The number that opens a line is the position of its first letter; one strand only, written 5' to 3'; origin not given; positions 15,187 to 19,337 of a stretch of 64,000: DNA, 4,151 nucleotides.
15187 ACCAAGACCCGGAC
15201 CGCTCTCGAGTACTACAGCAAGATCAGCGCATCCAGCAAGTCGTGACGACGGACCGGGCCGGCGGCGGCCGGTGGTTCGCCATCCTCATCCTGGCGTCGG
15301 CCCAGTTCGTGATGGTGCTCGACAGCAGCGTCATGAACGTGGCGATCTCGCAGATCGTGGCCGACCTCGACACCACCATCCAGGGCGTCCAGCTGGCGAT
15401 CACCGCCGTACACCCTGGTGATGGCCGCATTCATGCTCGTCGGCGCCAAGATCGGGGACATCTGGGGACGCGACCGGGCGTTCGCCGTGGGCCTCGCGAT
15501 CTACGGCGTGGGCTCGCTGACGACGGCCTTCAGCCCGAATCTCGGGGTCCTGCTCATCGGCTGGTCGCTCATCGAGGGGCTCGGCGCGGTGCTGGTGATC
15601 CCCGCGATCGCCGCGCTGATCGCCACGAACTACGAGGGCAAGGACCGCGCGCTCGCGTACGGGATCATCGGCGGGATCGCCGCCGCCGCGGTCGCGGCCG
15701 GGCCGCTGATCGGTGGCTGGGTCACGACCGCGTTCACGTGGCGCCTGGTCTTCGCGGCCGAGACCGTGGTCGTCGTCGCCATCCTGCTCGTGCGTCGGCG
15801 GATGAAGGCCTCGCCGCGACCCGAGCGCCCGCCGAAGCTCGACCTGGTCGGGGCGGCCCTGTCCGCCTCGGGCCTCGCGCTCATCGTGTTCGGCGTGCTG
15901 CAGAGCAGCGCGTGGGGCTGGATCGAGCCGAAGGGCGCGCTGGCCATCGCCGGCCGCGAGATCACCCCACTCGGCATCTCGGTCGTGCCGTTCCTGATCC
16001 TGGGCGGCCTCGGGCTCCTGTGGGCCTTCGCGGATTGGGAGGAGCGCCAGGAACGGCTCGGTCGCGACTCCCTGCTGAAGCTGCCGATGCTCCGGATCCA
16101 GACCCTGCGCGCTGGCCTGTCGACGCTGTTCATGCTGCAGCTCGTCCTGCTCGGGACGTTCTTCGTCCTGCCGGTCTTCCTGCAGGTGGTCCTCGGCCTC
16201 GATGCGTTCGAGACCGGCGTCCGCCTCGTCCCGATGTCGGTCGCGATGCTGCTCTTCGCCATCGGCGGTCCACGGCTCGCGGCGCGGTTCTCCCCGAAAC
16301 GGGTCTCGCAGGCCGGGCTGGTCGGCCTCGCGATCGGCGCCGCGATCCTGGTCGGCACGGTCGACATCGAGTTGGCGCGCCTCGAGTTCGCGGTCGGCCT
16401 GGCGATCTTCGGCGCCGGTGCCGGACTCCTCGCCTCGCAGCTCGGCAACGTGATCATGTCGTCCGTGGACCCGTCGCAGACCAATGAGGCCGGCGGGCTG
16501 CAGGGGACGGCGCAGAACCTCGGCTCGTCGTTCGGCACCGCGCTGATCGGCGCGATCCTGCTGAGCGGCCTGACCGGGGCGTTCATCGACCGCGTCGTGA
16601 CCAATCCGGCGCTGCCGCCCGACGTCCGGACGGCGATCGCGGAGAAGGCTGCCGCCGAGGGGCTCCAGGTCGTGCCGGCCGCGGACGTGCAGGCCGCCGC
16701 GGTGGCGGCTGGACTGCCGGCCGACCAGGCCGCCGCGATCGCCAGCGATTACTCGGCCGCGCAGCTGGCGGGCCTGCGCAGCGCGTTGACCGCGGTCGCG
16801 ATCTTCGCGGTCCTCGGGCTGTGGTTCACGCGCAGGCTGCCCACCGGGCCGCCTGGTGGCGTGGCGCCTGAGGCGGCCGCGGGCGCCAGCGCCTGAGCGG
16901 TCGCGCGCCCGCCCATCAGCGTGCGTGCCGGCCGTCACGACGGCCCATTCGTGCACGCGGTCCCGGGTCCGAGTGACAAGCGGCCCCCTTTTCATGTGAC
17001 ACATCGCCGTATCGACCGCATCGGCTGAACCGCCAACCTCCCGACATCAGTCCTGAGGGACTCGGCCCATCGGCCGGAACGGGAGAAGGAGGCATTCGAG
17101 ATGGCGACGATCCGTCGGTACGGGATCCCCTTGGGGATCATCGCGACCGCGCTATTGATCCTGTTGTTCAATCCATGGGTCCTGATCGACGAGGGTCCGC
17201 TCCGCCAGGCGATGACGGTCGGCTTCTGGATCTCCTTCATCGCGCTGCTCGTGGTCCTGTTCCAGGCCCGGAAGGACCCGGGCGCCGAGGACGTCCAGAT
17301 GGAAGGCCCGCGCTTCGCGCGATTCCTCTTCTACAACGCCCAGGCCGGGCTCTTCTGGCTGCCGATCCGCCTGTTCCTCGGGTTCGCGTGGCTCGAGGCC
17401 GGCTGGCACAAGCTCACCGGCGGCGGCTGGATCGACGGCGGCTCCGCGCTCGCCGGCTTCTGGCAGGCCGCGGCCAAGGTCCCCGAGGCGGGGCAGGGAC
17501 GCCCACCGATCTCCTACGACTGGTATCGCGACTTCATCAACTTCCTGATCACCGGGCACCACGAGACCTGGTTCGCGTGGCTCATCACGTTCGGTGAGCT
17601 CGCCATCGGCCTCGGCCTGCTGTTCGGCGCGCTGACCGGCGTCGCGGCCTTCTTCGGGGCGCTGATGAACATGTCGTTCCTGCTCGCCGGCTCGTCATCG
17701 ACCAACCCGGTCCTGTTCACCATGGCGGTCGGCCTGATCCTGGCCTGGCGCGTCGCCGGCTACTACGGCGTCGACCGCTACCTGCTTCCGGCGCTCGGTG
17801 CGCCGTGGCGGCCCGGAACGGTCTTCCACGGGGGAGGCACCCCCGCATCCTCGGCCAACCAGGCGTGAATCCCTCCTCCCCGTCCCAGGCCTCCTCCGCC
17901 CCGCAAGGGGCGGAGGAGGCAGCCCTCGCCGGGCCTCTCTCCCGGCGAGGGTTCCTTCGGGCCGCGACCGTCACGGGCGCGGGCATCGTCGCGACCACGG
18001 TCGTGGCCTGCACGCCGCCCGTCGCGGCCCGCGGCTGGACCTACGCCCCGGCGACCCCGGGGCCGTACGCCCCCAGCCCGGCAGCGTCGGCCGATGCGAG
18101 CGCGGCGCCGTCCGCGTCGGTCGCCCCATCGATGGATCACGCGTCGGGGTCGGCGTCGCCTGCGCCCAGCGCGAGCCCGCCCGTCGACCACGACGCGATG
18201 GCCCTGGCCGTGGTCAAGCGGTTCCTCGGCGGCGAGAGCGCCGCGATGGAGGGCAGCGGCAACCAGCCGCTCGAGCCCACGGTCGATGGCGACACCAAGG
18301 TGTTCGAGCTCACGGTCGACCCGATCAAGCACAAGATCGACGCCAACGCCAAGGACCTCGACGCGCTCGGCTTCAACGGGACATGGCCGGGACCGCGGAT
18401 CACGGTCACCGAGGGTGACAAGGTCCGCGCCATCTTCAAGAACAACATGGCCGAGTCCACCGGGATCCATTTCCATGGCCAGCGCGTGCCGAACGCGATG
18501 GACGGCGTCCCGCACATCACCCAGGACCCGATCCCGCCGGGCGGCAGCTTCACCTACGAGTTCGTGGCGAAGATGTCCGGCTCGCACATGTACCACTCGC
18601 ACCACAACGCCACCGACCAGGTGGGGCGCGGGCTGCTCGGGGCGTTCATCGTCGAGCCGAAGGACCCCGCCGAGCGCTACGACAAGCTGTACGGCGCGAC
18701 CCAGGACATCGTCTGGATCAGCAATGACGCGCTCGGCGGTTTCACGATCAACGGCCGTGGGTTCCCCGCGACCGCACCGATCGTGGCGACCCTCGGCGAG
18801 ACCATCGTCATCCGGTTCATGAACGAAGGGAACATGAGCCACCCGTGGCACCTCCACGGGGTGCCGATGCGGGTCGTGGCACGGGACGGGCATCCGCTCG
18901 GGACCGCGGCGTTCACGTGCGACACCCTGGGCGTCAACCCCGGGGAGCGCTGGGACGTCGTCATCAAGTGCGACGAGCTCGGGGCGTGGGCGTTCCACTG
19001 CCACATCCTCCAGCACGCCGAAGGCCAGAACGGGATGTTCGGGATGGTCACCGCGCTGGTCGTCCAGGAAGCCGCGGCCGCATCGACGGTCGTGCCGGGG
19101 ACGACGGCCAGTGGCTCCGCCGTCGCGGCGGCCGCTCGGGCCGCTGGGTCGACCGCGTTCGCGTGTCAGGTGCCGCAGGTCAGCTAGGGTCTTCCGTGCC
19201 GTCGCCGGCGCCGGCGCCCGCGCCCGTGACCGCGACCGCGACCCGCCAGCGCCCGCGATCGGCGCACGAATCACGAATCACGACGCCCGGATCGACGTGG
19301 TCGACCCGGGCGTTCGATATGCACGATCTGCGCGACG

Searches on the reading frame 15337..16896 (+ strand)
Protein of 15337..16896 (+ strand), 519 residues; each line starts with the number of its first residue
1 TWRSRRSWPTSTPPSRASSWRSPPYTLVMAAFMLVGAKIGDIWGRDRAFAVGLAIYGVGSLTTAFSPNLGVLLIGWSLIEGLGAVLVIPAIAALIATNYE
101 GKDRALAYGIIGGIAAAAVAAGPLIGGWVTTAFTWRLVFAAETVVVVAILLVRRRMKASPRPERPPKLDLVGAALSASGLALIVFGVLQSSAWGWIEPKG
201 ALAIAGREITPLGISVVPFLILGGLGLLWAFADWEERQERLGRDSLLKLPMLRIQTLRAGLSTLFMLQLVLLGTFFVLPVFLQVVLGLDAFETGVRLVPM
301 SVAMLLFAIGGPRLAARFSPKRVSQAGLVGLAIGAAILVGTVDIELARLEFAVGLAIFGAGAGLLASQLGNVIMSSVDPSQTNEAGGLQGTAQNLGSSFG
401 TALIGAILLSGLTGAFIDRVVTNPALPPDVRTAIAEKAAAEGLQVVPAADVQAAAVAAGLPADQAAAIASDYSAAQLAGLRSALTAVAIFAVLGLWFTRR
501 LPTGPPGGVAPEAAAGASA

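Call 14: search_protein_families(library=pfam, proteins=[window:15337-16896:+])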
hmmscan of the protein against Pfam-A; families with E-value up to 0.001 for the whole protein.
window:15337-16896:+ (519 aa): 1 family
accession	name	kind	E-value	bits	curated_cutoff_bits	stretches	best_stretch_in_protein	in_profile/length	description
PF07690.21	MFS_1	-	1.8e-34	119.7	33.4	1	25-401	41-347/347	Major Facilitator Superfamily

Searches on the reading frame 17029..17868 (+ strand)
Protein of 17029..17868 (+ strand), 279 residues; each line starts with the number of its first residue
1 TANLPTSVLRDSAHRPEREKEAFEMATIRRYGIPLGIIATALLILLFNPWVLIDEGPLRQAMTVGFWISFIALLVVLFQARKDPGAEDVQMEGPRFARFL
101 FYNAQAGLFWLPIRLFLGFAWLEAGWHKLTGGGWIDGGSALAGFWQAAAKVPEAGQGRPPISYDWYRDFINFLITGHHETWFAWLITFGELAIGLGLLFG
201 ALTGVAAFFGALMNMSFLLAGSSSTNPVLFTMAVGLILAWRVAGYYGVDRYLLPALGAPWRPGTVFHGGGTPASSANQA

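Call 14: search_protein_families(library=pfam, proteins=[window:17029-17868:+])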
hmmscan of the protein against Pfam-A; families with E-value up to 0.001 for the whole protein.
window:17029-17868:+ (279 aa): 2 families
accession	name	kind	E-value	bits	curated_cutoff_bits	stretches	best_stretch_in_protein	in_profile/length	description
PF07681.17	DoxX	-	3.7e-05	24.7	23.6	1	110-214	2-76/85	DoxX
PF04173.18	DoxD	-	0.00071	20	22.7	0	167-255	51-147/167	TQO small subunit DoxD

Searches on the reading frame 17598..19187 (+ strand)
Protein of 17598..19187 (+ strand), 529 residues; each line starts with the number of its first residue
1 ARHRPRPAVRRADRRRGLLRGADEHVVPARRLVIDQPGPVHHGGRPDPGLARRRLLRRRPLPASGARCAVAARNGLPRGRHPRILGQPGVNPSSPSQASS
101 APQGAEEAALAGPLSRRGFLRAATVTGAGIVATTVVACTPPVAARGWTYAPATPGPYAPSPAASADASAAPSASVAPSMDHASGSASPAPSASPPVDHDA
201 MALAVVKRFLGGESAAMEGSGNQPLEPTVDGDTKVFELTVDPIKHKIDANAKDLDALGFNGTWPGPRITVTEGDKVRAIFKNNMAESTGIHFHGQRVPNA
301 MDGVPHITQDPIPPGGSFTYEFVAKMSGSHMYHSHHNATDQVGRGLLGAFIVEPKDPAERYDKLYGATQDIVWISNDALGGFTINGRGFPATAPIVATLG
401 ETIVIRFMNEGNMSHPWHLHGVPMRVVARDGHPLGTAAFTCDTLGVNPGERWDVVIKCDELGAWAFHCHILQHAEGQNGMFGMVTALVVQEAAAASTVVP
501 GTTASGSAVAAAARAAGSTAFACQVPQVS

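Call 10: search_protein_families(library=pfam, proteins=[window:17598-19187:+])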
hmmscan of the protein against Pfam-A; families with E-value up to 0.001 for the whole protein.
window:17598-19187:+ (529 aa): 3 families
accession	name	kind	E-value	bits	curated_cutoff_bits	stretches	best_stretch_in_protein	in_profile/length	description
PF07732.21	Cu-oxidase_3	-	2.2e-38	131.4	21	2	254-355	15-117/119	Multicopper oxidase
PF07731.20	Cu-oxidase_2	-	4.4e-28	98.2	20.4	2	383-481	23-128/137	Multicopper oxidase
PF00394.28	Cu-oxidase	-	1e-07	32.7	21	1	381-489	38-153/157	Multicopper oxidase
